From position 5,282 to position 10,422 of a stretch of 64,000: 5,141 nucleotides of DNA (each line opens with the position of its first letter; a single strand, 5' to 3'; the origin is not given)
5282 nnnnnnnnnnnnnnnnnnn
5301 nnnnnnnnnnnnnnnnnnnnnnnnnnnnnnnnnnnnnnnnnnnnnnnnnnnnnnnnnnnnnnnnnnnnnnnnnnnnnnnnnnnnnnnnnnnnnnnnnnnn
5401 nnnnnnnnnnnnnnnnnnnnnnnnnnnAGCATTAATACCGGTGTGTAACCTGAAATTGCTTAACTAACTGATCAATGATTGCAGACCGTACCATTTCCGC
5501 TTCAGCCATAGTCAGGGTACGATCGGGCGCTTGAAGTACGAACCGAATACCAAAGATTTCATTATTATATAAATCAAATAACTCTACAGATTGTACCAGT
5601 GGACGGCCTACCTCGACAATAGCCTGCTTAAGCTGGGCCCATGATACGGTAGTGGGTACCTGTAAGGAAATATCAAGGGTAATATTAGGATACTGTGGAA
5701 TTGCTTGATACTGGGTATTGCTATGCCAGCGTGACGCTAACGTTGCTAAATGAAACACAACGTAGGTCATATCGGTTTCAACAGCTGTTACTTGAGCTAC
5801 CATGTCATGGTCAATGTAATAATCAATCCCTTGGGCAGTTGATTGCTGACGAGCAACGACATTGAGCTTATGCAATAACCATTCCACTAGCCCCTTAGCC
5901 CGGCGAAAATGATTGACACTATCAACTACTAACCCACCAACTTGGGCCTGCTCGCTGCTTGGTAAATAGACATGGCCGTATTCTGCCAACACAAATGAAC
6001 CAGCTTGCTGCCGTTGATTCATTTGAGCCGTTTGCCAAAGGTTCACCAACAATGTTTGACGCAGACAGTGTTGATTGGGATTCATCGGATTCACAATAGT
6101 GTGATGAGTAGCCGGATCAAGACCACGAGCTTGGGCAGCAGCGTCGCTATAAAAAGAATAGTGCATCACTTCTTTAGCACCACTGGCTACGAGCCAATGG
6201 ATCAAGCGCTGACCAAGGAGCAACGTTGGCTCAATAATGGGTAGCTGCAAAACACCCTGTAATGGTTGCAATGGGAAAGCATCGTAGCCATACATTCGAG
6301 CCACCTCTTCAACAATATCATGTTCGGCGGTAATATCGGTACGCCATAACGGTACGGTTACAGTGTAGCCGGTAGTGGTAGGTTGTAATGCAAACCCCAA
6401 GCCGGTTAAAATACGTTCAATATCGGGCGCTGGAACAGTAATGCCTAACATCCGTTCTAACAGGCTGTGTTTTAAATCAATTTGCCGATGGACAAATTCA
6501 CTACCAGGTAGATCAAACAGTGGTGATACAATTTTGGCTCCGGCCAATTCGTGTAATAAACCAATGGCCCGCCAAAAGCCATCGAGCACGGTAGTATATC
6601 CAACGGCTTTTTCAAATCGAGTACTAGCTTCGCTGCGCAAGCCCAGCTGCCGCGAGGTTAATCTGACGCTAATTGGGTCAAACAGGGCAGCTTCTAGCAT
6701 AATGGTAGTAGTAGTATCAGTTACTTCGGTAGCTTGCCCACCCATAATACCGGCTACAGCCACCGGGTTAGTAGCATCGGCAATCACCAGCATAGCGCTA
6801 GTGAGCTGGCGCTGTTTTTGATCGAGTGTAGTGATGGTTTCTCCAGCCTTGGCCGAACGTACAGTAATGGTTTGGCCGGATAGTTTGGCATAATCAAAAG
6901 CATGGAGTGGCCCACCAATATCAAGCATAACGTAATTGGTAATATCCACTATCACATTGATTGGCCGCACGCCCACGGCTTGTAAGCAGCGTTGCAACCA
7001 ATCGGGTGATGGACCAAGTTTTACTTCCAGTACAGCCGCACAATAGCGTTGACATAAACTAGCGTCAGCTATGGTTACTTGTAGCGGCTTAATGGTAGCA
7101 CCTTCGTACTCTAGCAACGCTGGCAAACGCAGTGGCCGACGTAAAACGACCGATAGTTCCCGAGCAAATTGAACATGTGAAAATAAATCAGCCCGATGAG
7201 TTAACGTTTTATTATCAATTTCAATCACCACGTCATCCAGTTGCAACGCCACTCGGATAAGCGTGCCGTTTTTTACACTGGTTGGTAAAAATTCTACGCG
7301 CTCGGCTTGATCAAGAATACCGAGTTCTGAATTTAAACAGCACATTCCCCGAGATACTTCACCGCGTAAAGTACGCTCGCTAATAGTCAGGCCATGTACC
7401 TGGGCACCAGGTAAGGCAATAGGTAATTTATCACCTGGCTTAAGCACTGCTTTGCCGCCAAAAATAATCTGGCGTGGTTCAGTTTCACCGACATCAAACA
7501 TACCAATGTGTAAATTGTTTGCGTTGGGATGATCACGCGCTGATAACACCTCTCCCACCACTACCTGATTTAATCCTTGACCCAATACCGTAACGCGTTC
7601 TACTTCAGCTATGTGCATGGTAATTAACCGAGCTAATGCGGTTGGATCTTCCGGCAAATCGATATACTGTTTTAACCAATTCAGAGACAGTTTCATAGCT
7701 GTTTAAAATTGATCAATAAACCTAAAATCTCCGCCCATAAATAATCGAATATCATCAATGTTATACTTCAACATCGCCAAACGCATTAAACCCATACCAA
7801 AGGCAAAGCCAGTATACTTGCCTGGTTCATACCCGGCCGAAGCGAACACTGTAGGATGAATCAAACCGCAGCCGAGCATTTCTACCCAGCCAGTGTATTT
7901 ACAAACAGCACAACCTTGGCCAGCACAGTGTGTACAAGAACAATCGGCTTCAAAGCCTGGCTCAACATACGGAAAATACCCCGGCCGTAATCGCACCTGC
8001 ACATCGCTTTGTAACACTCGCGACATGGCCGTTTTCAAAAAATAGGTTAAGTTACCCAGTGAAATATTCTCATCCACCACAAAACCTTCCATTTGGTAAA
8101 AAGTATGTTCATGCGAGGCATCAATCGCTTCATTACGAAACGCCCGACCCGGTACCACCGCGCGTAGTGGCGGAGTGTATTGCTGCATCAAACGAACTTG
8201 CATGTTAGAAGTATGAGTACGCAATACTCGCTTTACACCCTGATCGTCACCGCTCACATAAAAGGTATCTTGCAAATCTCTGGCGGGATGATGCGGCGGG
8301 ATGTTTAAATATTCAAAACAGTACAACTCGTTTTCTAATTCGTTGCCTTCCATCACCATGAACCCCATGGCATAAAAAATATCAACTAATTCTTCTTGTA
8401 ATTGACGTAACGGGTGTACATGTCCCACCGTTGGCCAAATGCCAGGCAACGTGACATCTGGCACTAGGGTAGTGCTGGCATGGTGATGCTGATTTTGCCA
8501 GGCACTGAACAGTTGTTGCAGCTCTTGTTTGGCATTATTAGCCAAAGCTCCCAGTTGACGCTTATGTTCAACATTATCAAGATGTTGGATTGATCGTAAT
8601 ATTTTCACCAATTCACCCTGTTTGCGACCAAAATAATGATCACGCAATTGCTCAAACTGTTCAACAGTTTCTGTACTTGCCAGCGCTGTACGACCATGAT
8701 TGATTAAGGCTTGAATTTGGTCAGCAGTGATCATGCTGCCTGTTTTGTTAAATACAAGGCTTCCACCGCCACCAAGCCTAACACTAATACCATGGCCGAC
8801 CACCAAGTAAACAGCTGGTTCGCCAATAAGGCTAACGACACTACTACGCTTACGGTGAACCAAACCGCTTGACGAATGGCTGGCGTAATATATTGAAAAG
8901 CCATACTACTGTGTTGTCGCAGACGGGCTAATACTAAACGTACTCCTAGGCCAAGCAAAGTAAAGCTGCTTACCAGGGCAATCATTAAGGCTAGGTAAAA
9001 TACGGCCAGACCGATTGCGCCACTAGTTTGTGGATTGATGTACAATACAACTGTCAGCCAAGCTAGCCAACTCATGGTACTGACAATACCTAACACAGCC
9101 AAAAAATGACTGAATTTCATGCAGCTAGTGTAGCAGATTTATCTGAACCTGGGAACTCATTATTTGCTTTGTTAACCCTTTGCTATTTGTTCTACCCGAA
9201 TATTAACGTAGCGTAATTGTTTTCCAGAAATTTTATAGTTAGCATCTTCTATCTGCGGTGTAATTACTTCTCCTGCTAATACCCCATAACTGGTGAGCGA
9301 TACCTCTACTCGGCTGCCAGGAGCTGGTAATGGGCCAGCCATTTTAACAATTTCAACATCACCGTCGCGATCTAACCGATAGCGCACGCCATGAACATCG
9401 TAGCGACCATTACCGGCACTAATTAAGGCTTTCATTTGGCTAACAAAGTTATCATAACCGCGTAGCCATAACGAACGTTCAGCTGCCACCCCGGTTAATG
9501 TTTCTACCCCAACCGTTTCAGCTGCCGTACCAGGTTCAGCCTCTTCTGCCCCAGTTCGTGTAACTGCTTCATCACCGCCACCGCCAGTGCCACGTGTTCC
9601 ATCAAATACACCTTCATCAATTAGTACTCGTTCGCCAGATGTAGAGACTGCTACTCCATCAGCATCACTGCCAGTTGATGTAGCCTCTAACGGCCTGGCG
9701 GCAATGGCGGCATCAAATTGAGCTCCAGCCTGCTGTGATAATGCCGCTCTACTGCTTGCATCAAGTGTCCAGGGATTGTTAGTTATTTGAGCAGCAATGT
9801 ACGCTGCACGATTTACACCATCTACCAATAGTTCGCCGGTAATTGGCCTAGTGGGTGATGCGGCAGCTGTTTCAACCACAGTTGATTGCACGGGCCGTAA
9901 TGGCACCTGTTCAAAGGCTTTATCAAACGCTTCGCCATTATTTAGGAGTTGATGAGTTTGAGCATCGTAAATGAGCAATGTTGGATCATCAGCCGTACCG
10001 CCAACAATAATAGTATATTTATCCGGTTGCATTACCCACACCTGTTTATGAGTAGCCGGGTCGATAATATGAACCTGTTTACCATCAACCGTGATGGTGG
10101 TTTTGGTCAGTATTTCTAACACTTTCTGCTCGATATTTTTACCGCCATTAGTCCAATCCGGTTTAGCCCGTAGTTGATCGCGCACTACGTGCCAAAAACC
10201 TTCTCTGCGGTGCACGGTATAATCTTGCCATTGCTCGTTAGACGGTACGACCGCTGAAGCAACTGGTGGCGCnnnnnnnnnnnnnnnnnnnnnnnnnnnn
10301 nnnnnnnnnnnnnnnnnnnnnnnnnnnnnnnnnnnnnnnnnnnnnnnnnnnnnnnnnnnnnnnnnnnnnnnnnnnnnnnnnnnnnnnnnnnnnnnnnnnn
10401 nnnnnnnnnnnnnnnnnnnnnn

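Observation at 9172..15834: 2220-aa giant protein with an internal PP2C phosphatase domain, central hydrophobic hairpin and long coiled coils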

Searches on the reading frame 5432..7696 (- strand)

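Call 7: search_protein_families(library=pfam, proteins=[window:5432-7696:-], max_evalue=0.001)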
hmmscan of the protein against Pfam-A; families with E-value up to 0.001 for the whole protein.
window:5432-7696:- (754 aa): 5 families
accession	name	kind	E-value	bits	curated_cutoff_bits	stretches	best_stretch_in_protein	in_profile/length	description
PF03483.22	B3_4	-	4.5e-62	209.1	29.3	1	215-386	2-174/174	B3/4 domain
PF03484.21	B5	-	1.1e-19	70.8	28.6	1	406-471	1-67/67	tRNA synthetase B5 domain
PF17759.6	tRNA_synthFbeta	-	9e-16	58.4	22.4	1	494-617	21-162/214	Phenylalanyl tRNA synthetase beta chain CLM domain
PF03147.19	FDX-ACB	-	4.3e-15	56.4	31.1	1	667-753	1-94/94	Ferredoxin-fold anticodon binding domain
PF01588.26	tRNA_bind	-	2.6e-11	43.9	27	1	45-145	1-95/96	Putative tRNA binding domain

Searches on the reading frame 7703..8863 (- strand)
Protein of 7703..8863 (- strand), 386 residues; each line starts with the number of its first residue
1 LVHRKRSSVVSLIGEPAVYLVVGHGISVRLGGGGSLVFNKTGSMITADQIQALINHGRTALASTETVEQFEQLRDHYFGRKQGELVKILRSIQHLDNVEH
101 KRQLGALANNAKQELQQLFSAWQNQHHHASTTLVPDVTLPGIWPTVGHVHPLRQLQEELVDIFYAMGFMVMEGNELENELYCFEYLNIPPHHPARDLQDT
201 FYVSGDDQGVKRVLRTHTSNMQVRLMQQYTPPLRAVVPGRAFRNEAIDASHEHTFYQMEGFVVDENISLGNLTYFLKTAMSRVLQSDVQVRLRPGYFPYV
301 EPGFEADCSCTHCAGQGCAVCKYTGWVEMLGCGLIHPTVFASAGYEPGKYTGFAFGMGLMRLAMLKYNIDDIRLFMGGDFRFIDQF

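Call 7: search_protein_families(library=pfam, proteins=[window:7703-8863:-], max_evalue=0.001)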
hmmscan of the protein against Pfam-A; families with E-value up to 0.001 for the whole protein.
window:7703-8863:- (386 aa): 2 families
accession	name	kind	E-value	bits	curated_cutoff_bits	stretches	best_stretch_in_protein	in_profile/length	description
PF01409.25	tRNA-synt_2d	-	1.2e-87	293.9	19.8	1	136-386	3-246/246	tRNA synthetases class II core domain (F)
PF02912.23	Phe_tRNA-synt_N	-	2.1e-09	37.6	22.3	1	66-125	2-59/69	Aminoacyl tRNA synthetase class II, N-terminal domain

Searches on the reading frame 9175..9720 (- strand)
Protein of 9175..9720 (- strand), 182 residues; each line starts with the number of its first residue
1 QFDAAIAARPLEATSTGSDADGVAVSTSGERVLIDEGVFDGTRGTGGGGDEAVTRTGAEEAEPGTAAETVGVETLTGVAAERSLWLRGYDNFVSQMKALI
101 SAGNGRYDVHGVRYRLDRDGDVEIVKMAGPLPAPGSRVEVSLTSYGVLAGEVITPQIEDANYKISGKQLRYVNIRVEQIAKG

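Call 10: search_protein_families(library=pfam, proteins=[window:9175-9657:-], max_evalue=10)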
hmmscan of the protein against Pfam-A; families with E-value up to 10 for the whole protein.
window:9175-9657:- (161 aa): 0 families

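Call 21: search_protein_families(library=ncbifam, proteins=[window:9175-9657:-], max_evalue=10)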
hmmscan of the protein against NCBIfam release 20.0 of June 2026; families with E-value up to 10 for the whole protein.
window:9175-9657:- (161 aa): 1 family
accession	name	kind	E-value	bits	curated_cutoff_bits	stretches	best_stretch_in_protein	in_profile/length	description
NF041887.1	Rmf_like_phage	equivalog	0.096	12.2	40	1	59-69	29-39/43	Rmf/CrpP fold protein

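Call 76: search_protein_families(library=pfam, proteins=[window:9175-9720:-], max_evalue=10)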
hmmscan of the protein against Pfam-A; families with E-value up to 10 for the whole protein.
window:9175-9720:- (182 aa): 0 families

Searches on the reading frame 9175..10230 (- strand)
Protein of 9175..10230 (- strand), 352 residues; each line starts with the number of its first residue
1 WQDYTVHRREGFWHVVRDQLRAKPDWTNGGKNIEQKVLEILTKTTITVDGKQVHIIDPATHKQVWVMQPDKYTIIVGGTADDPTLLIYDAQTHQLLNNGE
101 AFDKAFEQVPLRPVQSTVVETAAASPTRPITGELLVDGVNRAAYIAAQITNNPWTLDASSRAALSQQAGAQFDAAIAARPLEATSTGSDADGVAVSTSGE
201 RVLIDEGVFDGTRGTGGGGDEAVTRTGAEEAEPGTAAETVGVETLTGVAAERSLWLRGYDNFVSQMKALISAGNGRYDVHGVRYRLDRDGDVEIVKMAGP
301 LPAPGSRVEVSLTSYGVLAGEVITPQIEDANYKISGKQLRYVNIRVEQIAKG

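Call 72: search_solved_structures(query=window:9175-10230:-, max_evalue=1)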
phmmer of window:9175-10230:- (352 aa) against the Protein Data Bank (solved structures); distinct sequences matched with E-value up to 1: 0.

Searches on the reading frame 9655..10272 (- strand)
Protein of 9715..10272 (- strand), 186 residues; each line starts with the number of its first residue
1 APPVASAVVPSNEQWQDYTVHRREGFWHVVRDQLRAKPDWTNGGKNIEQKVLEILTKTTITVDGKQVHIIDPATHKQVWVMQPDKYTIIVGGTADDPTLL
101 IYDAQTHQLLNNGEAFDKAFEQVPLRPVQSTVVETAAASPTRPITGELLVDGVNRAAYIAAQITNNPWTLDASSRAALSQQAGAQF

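Call 10: search_protein_families(library=pfam, proteins=[window:9655-10167:-], max_evalue=10)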
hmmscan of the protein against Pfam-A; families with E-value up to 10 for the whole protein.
window:9655-10167:- (171 aa): 3 families
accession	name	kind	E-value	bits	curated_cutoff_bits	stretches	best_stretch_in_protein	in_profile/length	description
PF14310.12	Fn3-like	-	0.0024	18.4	25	1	22-57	36-69/71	Fibronectin type III-like domain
PF16226.10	DUF4885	-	0.11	12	34.4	1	30-85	145-196/325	Domain of unknown function (DUF4885)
PF21800.4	KH_KRR1_2nd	-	0.14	12.6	27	1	11-37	30-56/91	KRR1 small subunit processome component, second KH domain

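Call 21: search_protein_families(library=ncbifam, proteins=[window:9655-10167:-], max_evalue=10)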
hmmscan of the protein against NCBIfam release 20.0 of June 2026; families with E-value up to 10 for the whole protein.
window:9655-10167:- (171 aa): 2 families
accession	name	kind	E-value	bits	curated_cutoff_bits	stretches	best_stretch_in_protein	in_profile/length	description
NF040580.1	MBL_fold_Vmh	equivalog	0.027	13.7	430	1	16-72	140-194/286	Vmh family MBL fold metallo-hydrolase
TIGR02247.1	HAD-1A3-hyp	subfamily_domain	0.12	12.1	125.4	1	88-155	79-143/211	epoxide hydrolase N-terminal domain-like phosphatase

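Call 76: search_protein_families(library=pfam, proteins=[window:9715-10272:-], max_evalue=10)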
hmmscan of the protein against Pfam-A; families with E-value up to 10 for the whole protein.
window:9715-10272:- (186 aa): 4 families
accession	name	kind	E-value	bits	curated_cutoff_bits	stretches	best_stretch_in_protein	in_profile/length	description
PF14310.12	Fn3-like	-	0.0025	18.3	25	1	57-92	36-69/71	Fibronectin type III-like domain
PF22792.1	DUF7012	-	0.092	13.2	27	1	36-84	7-55/62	Domain of unknown function (DUF7012)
PF16226.10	DUF4885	-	0.13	11.8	34.4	1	65-120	145-196/325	Domain of unknown function (DUF4885)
PF21800.4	KH_KRR1_2nd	-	0.14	12.6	27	1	45-72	29-56/91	KRR1 small subunit processome component, second KH domain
